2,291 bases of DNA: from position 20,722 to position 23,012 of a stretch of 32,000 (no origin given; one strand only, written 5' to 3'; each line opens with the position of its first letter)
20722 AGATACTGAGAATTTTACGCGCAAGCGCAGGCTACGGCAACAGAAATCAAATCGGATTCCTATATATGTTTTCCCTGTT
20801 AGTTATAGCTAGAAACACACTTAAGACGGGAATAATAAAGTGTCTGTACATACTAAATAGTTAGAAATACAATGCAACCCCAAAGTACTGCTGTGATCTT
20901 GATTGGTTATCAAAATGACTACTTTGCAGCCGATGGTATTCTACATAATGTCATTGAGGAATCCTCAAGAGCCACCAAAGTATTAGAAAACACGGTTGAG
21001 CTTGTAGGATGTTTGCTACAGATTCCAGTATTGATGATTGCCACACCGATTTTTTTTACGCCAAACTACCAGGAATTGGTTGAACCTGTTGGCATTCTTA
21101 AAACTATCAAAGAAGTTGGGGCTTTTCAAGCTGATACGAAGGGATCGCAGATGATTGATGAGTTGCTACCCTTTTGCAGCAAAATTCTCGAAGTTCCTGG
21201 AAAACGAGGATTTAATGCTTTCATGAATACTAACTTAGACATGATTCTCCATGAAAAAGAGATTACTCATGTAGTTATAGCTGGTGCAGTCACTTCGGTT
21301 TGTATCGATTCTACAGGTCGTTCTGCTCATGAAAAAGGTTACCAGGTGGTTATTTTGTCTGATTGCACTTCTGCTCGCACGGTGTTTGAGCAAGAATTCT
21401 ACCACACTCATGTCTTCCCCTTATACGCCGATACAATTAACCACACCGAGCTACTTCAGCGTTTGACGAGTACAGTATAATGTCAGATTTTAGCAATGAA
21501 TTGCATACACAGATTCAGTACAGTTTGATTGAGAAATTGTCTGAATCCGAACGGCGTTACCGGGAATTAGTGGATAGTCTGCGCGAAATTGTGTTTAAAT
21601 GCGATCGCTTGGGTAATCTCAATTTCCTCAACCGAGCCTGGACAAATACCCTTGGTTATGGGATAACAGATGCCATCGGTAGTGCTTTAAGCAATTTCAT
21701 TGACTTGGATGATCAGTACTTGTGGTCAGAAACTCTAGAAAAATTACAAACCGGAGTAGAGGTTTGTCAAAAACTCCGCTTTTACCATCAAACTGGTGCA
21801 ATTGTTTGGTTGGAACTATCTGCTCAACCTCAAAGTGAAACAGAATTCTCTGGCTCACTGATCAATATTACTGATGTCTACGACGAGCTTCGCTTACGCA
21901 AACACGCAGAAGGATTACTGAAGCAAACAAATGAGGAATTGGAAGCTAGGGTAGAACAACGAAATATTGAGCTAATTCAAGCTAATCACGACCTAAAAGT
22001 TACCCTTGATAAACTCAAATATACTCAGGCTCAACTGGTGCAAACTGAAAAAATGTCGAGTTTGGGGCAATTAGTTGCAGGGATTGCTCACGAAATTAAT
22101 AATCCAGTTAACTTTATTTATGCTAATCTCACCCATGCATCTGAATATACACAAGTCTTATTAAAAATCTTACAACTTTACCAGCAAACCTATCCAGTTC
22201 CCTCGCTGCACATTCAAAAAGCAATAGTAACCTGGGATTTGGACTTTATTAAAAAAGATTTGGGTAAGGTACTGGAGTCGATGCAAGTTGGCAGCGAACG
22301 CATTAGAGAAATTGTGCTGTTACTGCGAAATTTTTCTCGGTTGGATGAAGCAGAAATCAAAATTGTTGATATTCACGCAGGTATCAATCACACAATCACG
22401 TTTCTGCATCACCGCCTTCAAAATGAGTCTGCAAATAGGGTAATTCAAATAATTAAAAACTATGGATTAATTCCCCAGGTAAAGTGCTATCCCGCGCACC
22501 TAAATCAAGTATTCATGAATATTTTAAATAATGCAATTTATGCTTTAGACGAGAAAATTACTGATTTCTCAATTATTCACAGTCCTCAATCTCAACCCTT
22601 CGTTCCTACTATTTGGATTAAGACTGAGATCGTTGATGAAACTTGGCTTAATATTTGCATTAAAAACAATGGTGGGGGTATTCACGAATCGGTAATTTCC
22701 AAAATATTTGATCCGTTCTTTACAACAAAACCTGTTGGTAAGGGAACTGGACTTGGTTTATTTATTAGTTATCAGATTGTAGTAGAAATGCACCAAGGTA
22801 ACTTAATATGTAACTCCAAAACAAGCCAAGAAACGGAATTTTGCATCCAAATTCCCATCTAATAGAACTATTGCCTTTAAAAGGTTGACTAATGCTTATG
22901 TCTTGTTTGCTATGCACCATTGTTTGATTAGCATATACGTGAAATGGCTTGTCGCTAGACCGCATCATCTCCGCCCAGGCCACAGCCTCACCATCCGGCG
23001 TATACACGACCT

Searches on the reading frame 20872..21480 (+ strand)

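Call 75: search_protein_families(library=pfam, proteins=[window:20872-21480:+], max_evalue=0.00001)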
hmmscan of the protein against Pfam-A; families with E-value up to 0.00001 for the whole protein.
window:20872-21480:+ (202 aa): 1 family
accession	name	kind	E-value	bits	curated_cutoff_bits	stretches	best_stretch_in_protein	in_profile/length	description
PF00857.26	Isochorismatase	-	4.1e-31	108.8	27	1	6-192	1-174/175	Isochorismatase domain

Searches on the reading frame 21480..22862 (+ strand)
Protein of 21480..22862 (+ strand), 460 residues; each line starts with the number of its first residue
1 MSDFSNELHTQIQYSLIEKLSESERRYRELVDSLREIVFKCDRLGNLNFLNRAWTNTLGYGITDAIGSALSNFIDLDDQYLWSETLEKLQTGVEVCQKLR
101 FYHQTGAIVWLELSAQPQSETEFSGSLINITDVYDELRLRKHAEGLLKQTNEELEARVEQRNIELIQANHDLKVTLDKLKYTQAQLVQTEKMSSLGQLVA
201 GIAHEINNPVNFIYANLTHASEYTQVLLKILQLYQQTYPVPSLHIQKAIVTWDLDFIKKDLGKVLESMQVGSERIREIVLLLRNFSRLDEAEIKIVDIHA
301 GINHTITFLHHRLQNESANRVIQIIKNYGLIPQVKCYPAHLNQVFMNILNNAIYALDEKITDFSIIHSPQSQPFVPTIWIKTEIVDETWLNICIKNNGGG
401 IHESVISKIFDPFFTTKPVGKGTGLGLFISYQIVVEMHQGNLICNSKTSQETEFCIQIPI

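Call 75: search_protein_families(library=pfam, proteins=[window:21480-22862:+], max_evalue=0.00001)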
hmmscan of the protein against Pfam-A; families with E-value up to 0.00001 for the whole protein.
window:21480-22862:+ (460 aa): 4 families
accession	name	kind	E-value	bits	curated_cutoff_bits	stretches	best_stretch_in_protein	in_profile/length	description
PF02518.31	HATPase_c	-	8.2e-18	65.3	26.4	1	338-459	3-108/111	Histidine kinase-, DNA gyrase B-, and HSP90-like ATPase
PF00512.31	HisKA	-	8.1e-07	29.4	26.9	0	195-219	2-26/66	His Kinase A (phospho-acceptor) domain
PF13426.13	PAS_9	-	3.4e-06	27.7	27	1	37-132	3-103/103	PAS domain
PF00989.32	PAS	-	5.1e-06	26.9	22.6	1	26-118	2-96/113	PAS fold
